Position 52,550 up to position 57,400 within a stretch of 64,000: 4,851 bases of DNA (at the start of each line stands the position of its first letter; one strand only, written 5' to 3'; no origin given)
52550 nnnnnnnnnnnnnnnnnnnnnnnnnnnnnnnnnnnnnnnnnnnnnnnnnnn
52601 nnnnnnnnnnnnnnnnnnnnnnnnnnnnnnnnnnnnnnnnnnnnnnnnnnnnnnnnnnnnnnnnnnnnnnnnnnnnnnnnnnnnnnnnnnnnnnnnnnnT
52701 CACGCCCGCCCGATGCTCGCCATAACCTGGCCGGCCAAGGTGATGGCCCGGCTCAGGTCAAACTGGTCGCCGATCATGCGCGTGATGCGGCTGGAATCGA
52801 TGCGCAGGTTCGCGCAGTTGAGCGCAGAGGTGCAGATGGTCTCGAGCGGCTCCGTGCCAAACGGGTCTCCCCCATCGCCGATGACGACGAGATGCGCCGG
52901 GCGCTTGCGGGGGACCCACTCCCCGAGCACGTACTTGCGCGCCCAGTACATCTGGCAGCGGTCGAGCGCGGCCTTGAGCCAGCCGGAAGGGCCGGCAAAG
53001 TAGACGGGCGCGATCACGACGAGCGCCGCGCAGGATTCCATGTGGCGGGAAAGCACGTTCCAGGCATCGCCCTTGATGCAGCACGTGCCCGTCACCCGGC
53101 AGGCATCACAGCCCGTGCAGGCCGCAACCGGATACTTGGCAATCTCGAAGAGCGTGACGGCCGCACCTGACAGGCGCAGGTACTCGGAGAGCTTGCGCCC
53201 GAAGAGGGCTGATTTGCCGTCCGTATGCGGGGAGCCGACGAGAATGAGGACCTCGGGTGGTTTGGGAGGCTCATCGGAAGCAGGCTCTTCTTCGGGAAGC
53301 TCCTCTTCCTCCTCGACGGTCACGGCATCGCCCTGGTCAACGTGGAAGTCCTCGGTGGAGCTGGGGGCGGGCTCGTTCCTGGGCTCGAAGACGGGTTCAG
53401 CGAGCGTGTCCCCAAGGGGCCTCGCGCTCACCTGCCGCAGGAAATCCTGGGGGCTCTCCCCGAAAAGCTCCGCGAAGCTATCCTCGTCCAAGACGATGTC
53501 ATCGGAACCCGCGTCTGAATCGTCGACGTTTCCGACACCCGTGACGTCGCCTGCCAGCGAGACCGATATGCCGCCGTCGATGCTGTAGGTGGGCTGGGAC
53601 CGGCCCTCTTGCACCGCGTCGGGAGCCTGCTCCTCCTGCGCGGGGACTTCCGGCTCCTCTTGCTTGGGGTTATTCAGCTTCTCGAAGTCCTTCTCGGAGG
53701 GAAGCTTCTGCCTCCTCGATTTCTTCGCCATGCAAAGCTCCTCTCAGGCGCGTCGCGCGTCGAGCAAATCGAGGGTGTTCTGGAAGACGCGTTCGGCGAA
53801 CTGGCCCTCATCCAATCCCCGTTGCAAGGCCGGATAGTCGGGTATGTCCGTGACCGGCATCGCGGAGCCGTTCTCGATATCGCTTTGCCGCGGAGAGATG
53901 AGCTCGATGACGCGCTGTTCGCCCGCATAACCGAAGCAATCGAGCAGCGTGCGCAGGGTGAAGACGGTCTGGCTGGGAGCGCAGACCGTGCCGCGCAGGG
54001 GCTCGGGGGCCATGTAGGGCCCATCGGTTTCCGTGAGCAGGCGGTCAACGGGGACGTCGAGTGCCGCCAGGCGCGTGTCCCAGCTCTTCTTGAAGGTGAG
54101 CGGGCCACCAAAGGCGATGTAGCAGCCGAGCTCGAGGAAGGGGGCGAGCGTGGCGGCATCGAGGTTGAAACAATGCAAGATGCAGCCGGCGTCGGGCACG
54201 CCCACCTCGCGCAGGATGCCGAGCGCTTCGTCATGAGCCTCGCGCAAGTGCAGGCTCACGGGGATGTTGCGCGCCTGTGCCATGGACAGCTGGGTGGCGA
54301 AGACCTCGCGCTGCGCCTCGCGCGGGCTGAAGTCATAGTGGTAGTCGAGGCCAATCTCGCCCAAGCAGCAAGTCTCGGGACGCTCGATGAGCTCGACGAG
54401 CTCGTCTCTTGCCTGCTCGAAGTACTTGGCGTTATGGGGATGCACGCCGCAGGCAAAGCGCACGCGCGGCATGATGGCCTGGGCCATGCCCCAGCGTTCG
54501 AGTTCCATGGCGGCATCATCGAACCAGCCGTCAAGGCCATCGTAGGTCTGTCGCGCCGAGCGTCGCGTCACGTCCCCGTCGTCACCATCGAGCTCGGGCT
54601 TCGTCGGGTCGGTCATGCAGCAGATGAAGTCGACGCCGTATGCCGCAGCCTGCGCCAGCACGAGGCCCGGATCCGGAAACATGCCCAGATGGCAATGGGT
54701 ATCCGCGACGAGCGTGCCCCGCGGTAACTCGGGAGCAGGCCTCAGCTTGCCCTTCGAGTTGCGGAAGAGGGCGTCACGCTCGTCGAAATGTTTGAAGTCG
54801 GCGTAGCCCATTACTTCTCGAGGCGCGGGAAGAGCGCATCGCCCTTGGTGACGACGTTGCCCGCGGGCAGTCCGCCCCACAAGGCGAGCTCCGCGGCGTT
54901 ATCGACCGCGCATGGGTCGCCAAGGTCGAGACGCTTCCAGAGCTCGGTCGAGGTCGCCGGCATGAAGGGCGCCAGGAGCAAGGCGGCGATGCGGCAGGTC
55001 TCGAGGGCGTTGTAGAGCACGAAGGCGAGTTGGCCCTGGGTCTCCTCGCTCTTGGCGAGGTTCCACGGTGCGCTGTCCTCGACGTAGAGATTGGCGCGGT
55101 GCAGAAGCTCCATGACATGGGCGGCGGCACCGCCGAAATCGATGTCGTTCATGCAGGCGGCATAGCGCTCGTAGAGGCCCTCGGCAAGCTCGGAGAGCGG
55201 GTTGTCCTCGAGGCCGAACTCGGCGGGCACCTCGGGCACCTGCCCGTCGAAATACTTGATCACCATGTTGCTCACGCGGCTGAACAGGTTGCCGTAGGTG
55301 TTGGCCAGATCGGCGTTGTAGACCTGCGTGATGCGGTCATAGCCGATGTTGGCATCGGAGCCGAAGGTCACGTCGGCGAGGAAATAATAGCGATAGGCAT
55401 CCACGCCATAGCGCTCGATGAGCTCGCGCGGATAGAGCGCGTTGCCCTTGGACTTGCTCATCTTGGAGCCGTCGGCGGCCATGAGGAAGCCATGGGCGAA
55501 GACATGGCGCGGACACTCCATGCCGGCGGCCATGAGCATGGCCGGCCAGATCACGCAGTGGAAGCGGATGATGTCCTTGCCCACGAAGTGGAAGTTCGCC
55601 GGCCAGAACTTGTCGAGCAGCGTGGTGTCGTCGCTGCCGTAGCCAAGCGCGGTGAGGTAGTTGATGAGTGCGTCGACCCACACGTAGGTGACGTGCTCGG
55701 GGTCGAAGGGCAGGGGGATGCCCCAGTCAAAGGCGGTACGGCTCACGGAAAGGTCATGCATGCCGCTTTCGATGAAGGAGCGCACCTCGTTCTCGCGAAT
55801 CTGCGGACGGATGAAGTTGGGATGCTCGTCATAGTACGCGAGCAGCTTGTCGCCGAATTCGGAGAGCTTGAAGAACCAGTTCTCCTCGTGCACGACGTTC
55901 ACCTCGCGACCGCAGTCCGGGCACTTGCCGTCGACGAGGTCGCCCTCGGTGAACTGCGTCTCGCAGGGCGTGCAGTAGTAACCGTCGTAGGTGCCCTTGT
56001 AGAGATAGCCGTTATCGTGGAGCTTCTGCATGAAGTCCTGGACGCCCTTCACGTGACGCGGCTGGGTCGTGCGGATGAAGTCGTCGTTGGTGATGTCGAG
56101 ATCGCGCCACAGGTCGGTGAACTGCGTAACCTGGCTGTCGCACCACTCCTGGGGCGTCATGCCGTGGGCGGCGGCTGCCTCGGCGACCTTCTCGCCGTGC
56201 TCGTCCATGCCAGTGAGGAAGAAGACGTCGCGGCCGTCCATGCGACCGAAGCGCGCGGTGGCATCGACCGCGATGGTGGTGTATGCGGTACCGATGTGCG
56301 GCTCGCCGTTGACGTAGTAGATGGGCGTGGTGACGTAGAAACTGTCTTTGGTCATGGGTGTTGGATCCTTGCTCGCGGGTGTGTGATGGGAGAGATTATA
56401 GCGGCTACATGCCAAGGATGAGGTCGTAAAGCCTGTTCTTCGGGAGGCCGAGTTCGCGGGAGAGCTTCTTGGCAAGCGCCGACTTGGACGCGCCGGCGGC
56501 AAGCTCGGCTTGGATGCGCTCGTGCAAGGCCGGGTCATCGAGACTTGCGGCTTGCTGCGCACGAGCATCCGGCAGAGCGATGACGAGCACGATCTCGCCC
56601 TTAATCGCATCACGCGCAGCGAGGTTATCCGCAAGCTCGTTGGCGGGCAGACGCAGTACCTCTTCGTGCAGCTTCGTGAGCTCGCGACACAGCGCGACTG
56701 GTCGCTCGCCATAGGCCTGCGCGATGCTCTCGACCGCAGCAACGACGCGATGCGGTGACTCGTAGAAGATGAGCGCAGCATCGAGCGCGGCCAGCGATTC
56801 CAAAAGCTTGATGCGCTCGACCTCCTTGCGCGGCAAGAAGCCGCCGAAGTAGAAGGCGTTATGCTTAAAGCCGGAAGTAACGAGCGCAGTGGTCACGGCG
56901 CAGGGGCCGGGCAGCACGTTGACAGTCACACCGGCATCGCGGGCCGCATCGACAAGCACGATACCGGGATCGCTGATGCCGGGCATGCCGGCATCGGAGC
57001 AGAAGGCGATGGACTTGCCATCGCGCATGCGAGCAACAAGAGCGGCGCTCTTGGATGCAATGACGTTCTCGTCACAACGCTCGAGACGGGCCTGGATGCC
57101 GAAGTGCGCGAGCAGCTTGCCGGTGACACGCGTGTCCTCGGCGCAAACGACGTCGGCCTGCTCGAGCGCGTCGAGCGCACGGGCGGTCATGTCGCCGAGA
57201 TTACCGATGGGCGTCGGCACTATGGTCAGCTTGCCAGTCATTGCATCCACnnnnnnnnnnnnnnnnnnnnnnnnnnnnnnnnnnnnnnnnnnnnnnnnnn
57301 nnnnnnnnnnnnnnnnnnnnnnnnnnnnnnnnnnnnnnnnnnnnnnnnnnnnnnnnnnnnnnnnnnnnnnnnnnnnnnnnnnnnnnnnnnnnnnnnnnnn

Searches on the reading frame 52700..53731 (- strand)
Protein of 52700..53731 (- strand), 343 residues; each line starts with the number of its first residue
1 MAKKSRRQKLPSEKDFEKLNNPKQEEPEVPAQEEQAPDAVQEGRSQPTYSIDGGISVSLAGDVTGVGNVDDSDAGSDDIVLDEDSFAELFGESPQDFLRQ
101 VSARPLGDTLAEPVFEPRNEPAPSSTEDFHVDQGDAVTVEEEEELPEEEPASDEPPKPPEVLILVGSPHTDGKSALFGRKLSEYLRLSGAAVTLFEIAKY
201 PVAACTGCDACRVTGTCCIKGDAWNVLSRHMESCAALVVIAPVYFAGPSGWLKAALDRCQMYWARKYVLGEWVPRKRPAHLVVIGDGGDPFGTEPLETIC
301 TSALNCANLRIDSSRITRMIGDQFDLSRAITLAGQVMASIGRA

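Call 63: search_protein_families(library=pfam, proteins=[window:52700-53731:-], max_evalue=0.001)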
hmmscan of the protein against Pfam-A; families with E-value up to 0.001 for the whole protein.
window:52700-53731:- (343 aa): 1 family
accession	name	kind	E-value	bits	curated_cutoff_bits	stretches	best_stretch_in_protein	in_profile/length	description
PF03358.20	FMN_red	-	4e-16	59.4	24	1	160-269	2-110/152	NADPH-dependent FMN reductase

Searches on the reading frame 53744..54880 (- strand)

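Call 63: search_protein_families(library=pfam, proteins=[window:53744-54880:-], max_evalue=0.001)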
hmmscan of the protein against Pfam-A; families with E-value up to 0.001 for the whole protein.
window:53744-54880:- (378 aa): 1 family
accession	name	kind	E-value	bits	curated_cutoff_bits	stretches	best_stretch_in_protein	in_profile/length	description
PF01026.27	TatD_DNase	-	2.7e-54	184.7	27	1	60-314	2-231/253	TatD related DNase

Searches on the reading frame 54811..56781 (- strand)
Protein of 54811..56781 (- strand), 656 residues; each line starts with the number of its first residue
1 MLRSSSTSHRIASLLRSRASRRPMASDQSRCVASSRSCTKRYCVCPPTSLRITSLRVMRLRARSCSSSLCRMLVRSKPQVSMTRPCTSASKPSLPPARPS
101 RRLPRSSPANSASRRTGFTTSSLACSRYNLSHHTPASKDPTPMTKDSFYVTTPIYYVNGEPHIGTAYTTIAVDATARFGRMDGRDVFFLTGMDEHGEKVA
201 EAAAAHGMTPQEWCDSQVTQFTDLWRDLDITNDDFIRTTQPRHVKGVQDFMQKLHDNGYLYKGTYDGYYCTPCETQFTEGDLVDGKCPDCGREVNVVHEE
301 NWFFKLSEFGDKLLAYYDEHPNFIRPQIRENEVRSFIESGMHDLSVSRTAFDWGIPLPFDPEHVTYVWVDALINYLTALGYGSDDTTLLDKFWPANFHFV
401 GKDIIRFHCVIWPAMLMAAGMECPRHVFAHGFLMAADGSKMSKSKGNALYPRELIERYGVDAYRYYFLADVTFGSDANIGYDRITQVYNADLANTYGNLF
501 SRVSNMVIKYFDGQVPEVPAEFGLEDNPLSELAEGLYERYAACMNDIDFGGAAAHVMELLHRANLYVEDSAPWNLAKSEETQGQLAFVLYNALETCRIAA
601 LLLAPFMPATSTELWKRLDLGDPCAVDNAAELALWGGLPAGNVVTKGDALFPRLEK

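Call 63: search_protein_families(library=pfam, proteins=[window:54811-56781:-], max_evalue=0.001)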
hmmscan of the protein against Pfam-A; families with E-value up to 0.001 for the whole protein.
window:54811-56781:- (656 aa): 5 families
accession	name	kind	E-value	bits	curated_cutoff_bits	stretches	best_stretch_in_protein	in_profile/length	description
PF09334.17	tRNA-synt_1g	-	6.4e-107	358.1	20.1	1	148-503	1-390/391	tRNA synthetases class I (M)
PF00133.28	tRNA-synt_1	-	1.4e-36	126.6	22.7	2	364-478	298-412/414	tRNA synthetases class I (I, L, M and V)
PF01406.26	tRNA-synt_1e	-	1.8e-16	60.8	27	2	157-271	19-133/301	tRNA synthetases class I (C) catalytic domain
PF19303.5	Anticodon_3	-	4.3e-11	43.4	23.5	1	523-654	8-135/152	Anticodon binding domain of methionyl tRNA ligase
PF08264.19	Anticodon_1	-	1.3e-07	32.1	25.1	1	536-617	11-92/148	Anticodon-binding domain of tRNA ligase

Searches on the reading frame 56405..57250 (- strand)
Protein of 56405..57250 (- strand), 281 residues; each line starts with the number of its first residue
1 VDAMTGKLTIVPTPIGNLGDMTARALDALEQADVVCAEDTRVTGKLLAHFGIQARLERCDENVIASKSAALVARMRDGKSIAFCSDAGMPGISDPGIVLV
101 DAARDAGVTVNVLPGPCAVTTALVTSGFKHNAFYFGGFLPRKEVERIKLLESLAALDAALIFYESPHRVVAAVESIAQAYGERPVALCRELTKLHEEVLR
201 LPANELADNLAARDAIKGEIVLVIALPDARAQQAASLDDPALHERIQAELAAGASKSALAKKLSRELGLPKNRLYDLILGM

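Call 65: search_protein_families(library=pfam, proteins=[window:56405-57250:-], max_evalue=0.001)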
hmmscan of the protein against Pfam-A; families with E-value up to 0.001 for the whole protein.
window:56405-57250:- (281 aa): 1 family
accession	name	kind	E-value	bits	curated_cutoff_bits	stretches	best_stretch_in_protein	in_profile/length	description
PF00590.25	TP_methylase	-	1.7e-32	113.5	27.8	1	7-206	1-211/212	Tetrapyrrole (Corrin/Porphyrin) Methylases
